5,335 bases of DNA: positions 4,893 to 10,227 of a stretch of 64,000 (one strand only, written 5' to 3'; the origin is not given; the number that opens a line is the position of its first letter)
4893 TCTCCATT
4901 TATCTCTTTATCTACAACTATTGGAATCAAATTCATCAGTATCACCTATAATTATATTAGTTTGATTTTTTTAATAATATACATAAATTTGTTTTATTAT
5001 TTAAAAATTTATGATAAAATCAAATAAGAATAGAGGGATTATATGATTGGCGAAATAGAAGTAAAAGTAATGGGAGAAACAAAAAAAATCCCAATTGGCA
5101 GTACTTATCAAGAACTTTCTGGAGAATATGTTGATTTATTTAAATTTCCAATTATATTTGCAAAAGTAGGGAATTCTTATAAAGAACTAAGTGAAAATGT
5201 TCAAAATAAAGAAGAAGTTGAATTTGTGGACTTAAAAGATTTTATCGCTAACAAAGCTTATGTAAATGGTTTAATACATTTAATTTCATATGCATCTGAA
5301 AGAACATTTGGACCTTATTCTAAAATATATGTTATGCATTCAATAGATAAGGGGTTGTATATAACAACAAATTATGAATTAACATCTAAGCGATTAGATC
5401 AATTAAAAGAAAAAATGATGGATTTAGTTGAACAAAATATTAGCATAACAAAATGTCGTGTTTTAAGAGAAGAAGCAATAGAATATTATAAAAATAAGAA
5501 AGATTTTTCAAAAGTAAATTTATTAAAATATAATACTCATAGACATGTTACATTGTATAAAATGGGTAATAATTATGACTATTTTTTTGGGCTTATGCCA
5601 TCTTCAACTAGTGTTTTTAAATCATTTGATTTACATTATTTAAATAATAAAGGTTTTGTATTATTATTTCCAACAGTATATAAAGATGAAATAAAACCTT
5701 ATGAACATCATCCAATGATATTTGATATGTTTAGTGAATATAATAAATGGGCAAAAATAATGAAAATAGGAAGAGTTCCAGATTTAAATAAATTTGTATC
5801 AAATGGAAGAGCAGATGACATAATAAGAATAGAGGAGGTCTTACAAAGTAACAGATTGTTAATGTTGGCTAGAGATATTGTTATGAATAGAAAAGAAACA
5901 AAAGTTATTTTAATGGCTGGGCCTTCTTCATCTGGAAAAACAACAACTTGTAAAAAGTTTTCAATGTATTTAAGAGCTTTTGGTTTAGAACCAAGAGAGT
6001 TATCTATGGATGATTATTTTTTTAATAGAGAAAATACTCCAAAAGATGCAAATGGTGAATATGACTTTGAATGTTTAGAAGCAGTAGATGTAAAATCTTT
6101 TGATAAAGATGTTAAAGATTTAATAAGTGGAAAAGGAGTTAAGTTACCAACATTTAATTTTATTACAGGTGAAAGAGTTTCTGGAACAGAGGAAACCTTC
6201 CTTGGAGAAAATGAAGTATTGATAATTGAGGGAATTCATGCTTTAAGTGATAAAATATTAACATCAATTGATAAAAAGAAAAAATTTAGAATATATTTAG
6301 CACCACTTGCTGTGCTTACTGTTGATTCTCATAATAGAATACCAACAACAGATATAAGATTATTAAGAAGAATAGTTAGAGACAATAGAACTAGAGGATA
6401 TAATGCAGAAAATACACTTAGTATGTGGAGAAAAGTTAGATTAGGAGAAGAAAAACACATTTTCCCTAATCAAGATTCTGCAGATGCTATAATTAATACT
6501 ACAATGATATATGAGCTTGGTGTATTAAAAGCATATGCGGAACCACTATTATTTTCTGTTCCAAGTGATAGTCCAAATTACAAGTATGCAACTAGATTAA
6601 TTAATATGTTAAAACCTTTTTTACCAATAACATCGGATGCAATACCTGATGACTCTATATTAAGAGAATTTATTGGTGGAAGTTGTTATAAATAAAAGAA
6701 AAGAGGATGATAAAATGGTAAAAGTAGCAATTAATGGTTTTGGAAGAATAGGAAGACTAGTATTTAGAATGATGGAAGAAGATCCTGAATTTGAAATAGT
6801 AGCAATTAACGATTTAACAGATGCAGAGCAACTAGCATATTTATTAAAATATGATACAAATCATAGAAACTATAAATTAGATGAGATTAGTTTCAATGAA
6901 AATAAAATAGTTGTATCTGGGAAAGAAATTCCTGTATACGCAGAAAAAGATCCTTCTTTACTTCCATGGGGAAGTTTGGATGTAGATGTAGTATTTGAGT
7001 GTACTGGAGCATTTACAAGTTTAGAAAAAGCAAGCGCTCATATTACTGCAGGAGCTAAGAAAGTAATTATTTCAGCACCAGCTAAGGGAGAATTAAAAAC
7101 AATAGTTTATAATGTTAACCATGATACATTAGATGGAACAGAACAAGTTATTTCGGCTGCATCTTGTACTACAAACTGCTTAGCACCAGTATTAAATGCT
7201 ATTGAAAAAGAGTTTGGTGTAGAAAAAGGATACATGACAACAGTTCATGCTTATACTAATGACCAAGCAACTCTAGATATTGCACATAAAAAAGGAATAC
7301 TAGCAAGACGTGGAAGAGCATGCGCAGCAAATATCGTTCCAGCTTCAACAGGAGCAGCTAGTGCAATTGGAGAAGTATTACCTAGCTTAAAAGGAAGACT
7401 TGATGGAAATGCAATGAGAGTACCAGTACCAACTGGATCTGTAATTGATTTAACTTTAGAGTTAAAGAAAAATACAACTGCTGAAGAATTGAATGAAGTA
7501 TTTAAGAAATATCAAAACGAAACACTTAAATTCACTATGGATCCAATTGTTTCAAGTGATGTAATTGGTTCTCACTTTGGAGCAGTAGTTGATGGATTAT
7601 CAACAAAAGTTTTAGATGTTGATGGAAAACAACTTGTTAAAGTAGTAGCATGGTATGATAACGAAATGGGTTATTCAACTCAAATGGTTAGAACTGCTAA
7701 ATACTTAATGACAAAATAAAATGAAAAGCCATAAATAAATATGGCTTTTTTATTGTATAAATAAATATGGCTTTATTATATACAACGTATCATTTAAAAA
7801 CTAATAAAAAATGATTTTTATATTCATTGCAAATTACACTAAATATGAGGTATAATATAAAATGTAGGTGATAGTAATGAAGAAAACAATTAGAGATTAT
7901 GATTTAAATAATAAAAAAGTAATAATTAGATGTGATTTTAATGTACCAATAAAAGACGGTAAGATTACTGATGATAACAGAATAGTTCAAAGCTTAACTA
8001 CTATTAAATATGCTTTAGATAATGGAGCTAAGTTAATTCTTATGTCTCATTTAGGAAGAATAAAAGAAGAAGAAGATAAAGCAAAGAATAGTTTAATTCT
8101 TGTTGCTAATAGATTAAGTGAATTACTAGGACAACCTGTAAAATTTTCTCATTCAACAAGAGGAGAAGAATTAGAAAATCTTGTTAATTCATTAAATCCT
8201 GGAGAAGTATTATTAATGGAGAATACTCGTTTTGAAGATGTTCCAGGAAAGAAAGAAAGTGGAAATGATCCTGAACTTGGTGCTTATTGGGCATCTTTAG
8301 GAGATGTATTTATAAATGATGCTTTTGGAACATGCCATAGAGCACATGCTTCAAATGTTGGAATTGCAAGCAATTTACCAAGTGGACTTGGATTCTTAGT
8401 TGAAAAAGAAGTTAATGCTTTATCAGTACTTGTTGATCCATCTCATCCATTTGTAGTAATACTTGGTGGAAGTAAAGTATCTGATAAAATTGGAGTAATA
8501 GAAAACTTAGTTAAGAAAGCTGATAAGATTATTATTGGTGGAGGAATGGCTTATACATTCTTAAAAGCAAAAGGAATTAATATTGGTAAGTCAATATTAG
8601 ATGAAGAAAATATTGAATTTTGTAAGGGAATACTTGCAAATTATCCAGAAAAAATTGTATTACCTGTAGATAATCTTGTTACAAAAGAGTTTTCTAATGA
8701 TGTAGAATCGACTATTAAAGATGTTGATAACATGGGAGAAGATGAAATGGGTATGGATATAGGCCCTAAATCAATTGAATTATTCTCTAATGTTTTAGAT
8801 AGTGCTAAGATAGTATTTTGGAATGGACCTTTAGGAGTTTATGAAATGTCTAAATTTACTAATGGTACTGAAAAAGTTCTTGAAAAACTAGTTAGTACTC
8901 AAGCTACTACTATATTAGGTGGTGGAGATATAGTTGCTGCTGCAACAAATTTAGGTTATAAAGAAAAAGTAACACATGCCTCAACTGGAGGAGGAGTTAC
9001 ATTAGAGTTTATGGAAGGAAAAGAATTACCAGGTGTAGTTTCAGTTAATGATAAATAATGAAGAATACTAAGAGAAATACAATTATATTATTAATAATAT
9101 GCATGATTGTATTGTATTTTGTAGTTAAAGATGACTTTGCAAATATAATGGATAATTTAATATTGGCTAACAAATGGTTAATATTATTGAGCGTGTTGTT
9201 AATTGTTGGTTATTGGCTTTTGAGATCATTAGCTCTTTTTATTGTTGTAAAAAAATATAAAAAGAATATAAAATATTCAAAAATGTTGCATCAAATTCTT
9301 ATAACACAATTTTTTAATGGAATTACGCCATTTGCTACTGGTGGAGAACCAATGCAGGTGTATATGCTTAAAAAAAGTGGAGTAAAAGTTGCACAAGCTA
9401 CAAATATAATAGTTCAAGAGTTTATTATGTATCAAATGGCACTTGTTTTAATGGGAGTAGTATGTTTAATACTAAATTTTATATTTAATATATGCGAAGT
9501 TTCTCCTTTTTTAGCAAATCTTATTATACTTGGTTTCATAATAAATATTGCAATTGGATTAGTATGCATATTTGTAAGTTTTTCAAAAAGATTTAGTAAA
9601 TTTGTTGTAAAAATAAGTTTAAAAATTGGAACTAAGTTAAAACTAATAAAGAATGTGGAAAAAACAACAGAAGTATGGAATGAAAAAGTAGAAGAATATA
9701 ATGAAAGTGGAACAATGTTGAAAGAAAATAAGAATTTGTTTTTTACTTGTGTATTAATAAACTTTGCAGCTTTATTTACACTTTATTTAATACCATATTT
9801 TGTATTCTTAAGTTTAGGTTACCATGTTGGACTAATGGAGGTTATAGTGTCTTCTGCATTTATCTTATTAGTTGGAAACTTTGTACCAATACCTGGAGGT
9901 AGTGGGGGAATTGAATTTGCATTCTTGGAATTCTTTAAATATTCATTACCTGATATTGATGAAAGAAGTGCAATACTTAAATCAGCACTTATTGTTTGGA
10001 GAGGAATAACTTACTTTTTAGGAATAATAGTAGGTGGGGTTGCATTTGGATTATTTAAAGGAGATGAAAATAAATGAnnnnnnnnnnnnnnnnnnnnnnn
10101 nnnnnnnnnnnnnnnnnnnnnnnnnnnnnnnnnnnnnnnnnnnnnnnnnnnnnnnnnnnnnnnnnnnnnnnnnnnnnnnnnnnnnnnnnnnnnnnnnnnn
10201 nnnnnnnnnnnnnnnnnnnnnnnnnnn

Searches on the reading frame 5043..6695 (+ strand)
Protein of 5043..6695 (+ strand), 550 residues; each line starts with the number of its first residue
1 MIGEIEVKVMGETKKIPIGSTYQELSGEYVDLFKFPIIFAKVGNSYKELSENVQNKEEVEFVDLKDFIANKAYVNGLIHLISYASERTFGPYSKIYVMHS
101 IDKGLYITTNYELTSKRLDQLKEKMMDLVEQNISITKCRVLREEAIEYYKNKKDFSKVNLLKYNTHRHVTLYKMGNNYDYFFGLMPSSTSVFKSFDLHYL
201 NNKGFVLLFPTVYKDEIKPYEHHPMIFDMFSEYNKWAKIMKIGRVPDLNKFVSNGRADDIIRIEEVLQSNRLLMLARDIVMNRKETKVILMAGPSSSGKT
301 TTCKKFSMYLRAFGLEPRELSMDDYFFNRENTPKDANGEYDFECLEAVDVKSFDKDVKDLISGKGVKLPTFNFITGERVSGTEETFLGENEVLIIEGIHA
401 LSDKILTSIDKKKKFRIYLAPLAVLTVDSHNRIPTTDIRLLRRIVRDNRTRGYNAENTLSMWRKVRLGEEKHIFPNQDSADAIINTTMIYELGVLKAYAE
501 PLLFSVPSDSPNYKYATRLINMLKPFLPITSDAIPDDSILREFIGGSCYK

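Call 25: search_protein_families(library=pfam, proteins=[window:5043-6695:+], max_evalue=0.0001)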
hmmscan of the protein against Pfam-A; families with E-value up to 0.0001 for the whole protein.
window:5043-6695:+ (550 aa): 1 family
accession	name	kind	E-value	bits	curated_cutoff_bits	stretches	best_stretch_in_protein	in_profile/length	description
PF00485.24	PRK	-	6.2e-22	78.8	22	1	288-486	1-189/196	Phosphoribulokinase / Uridine kinase family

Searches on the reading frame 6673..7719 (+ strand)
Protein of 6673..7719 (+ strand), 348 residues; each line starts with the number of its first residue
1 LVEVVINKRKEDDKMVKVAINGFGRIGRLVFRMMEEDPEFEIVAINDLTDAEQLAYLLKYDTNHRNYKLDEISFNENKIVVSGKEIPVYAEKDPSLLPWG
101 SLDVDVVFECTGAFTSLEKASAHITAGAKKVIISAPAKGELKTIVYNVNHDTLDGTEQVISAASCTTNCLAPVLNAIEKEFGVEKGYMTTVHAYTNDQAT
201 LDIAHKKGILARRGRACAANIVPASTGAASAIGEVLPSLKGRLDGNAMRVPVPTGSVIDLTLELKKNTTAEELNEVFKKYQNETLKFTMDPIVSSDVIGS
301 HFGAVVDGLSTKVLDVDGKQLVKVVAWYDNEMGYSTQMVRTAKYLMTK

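Call 25: search_protein_families(library=pfam, proteins=[window:6673-7719:+], max_evalue=0.0001)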
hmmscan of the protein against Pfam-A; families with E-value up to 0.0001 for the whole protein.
window:6673-7719:+ (348 aa): 2 families
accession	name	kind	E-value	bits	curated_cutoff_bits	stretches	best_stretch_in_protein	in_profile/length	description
PF02800.25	Gp_dh_C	-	6.2e-53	179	24.4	1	170-328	1-158/158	Glyceraldehyde 3-phosphate dehydrogenase, C-terminal domain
PF00044.30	Gp_dh_N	-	9.7e-38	129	31.7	1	16-116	1-100/101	Glyceraldehyde 3-phosphate dehydrogenase, NAD binding domain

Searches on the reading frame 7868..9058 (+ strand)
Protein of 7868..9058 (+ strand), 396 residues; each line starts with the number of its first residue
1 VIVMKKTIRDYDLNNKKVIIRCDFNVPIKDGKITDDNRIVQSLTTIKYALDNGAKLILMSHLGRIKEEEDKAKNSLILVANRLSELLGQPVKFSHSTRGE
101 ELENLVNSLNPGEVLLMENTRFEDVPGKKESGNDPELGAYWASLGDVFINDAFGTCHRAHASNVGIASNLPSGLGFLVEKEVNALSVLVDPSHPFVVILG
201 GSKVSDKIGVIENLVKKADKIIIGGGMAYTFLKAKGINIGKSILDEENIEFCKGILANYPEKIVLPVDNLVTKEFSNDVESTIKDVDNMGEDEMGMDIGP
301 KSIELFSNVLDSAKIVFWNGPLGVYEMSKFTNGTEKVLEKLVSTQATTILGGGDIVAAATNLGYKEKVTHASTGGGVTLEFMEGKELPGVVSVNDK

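Call 25: search_protein_families(library=pfam, proteins=[window:7868-9058:+], max_evalue=0.0001)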
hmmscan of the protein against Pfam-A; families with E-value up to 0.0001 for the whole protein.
window:7868-9058:+ (396 aa): 1 family
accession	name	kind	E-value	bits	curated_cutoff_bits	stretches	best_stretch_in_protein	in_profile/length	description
PF00162.24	PGK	-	3.4e-145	484.3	27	1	8-385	1-379/379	Phosphoglycerate kinase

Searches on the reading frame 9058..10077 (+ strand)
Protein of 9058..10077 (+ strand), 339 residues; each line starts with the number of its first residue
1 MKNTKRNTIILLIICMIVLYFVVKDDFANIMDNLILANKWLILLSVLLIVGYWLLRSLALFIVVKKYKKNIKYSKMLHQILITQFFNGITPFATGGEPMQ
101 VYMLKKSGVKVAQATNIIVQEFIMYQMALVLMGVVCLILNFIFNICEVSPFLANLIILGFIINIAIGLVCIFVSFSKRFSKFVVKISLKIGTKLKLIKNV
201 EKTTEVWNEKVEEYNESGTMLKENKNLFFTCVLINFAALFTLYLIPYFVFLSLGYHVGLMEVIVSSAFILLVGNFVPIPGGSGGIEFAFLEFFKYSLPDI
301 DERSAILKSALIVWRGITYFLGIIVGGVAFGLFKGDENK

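Call 25: search_protein_families(library=pfam, proteins=[window:9058-10077:+], max_evalue=0.0001)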
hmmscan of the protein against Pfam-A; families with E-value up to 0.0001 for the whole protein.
window:9058-10077:+ (339 aa): 1 family
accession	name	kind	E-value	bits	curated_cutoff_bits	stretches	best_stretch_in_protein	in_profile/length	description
PF03706.18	LPG_synthase_TM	-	5.3e-42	144.8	33.4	1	11-326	5-302/302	Lysylphosphatidylglycerol synthase TM region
